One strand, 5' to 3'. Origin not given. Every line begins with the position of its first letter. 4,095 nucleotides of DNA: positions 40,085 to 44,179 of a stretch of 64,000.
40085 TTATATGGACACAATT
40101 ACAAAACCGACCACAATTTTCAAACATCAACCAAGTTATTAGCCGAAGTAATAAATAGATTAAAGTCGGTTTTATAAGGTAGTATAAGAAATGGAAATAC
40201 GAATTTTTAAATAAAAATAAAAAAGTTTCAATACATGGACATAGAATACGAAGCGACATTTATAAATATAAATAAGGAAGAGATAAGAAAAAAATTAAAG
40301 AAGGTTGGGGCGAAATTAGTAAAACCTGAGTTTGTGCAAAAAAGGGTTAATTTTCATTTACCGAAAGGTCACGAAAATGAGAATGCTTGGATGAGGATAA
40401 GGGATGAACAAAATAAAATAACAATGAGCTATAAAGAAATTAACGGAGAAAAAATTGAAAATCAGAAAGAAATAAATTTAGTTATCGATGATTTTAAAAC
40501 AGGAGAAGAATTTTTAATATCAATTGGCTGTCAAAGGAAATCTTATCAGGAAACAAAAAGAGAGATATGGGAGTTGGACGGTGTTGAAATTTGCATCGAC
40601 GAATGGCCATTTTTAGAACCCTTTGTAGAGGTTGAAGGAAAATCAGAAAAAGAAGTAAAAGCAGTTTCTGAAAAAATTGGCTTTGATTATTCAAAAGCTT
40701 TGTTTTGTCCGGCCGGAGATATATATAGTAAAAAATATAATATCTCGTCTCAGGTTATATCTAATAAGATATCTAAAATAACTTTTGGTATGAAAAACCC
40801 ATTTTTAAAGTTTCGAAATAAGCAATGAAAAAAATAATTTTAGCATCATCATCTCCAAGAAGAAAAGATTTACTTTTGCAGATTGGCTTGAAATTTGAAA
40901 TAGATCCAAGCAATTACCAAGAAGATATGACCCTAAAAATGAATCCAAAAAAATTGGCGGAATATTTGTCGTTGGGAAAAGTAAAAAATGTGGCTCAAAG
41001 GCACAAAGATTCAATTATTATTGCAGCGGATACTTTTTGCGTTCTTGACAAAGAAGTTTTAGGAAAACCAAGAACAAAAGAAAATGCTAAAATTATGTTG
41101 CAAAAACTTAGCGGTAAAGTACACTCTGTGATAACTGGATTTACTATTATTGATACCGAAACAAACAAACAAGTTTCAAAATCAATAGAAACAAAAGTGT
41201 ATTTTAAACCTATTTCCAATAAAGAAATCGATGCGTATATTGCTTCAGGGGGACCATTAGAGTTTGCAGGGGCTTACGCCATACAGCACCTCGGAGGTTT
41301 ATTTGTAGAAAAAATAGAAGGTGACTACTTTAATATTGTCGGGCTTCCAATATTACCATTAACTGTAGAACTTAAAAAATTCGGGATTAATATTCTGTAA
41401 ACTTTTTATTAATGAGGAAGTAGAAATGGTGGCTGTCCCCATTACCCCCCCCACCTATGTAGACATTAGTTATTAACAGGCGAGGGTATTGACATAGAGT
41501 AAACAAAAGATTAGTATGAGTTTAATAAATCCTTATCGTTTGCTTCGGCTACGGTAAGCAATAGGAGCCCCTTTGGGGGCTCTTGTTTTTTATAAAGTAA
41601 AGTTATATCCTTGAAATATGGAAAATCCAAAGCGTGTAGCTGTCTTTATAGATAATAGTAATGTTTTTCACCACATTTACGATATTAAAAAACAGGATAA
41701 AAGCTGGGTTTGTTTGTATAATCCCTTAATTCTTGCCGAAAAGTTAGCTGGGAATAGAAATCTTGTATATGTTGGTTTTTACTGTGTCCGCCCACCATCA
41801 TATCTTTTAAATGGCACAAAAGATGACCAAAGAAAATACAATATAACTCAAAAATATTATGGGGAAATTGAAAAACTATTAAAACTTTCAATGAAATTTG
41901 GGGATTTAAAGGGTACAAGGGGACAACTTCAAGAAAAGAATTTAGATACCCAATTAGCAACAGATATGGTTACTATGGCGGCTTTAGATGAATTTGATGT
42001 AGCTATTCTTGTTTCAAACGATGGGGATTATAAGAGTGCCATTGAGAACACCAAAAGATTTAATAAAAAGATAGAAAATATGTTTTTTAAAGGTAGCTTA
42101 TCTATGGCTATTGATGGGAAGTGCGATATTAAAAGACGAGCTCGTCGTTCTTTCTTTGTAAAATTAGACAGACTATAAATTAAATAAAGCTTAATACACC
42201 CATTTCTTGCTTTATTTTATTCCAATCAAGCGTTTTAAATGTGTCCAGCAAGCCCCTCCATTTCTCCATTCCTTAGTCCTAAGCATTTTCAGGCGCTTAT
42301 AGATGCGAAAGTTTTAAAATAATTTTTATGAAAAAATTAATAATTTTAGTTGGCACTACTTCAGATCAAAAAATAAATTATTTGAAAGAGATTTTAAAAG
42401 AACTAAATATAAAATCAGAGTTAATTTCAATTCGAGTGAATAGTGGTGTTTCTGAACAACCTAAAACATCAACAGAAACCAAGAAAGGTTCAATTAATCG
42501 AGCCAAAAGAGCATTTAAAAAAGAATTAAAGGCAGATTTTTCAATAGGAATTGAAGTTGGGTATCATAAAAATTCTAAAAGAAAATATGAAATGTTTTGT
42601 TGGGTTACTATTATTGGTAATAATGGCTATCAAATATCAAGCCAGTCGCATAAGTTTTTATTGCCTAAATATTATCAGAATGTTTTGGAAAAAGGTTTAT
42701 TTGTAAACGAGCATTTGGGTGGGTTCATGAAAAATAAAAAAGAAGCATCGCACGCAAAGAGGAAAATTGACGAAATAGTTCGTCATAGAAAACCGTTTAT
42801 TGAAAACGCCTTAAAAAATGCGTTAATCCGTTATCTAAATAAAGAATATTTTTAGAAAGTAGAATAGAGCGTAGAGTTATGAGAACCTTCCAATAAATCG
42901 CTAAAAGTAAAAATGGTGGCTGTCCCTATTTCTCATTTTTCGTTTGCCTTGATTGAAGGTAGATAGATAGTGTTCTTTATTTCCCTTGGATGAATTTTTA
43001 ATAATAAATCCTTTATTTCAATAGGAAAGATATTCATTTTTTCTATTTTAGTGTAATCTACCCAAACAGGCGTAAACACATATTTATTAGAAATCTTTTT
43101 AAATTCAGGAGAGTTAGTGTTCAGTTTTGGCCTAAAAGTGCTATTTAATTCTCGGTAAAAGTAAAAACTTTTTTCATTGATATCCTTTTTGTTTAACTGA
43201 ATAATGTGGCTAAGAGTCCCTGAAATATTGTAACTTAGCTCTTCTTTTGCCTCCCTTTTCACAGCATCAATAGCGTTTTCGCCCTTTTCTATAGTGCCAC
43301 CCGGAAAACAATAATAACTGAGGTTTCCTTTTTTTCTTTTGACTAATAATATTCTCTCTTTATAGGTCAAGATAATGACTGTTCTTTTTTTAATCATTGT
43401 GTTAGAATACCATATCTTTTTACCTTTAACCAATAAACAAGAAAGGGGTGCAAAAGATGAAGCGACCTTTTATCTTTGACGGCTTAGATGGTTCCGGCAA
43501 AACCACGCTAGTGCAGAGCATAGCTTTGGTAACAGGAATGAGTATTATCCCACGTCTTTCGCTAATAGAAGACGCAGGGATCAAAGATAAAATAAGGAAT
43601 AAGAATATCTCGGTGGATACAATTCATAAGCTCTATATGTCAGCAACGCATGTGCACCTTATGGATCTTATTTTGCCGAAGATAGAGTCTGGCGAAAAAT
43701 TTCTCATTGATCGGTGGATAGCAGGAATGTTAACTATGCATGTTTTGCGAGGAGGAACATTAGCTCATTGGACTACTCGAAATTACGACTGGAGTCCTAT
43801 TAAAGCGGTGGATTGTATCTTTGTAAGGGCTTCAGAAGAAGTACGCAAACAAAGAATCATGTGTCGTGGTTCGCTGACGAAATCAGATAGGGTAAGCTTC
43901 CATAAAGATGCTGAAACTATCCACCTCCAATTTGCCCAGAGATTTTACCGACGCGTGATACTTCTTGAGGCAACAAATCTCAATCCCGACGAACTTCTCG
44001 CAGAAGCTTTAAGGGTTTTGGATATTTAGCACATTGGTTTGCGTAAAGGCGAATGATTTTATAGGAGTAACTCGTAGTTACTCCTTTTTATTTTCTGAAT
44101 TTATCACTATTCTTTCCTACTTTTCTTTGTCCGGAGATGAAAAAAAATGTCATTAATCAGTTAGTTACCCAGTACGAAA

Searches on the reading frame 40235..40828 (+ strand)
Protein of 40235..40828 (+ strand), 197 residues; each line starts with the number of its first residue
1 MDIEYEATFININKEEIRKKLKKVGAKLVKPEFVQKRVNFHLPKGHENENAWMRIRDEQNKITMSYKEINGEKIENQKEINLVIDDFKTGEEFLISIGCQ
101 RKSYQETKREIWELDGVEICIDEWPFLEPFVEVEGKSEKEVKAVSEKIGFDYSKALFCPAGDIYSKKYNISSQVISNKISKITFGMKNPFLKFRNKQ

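Call 54: search_protein_families(library=pfam, proteins=[window:40235-40828:+], max_evalue=0.001)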
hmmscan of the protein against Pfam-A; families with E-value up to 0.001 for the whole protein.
window:40235-40828:+ (197 aa): 1 family
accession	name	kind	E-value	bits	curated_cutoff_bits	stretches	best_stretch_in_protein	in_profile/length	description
PF01928.26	CYTH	-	1.1e-10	42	23.2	1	4-147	3-159/179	CYTH domain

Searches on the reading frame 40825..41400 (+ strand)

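Call 54: search_protein_families(library=pfam, proteins=[window:40825-41400:+], max_evalue=0.001)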
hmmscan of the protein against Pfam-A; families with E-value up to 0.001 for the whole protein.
window:40825-41400:+ (191 aa): 1 family
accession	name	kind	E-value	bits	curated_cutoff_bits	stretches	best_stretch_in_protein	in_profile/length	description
PF02545.19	Maf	-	1.3e-58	198.2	27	1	3-186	1-187/187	Maf-like protein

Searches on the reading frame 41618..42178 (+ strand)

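Call 54: search_protein_families(library=pfam, proteins=[window:41618-42178:+], max_evalue=0.001)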
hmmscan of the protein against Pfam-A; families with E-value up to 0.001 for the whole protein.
window:41618-42178:+ (186 aa): 1 family
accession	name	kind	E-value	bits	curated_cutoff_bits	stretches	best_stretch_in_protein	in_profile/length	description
PF01936.24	NYN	-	1.9e-13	51.6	24.2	1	6-161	1-130/145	NYN domain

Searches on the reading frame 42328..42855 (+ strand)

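Call 54: search_protein_families(library=pfam, proteins=[window:42328-42855:+], max_evalue=0.001)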
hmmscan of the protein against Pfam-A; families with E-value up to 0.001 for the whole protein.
window:42328-42855:+ (175 aa): 1 family
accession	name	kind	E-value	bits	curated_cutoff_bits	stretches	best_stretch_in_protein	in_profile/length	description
PF01931.24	NTPase_I-T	-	2.5e-21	76.6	25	1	9-169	1-161/162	Protein of unknown function DUF84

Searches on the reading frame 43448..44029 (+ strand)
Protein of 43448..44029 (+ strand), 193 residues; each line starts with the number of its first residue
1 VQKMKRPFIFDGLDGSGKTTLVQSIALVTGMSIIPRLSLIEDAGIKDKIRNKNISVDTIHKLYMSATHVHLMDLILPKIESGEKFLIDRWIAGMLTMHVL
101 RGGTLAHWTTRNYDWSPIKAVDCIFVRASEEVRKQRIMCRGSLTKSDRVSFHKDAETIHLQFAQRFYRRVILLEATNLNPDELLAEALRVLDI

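Call 54: search_protein_families(library=pfam, proteins=[window:43448-44029:+], max_evalue=0.001)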
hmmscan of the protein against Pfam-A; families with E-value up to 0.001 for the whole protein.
window:43448-44029:+ (193 aa): 1 family
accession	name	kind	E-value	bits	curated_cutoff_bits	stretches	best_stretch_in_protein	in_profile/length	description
PF02223.23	Thymidylate_kin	-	2.5e-10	40.8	27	1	10-177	1-176/185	Thymidylate kinase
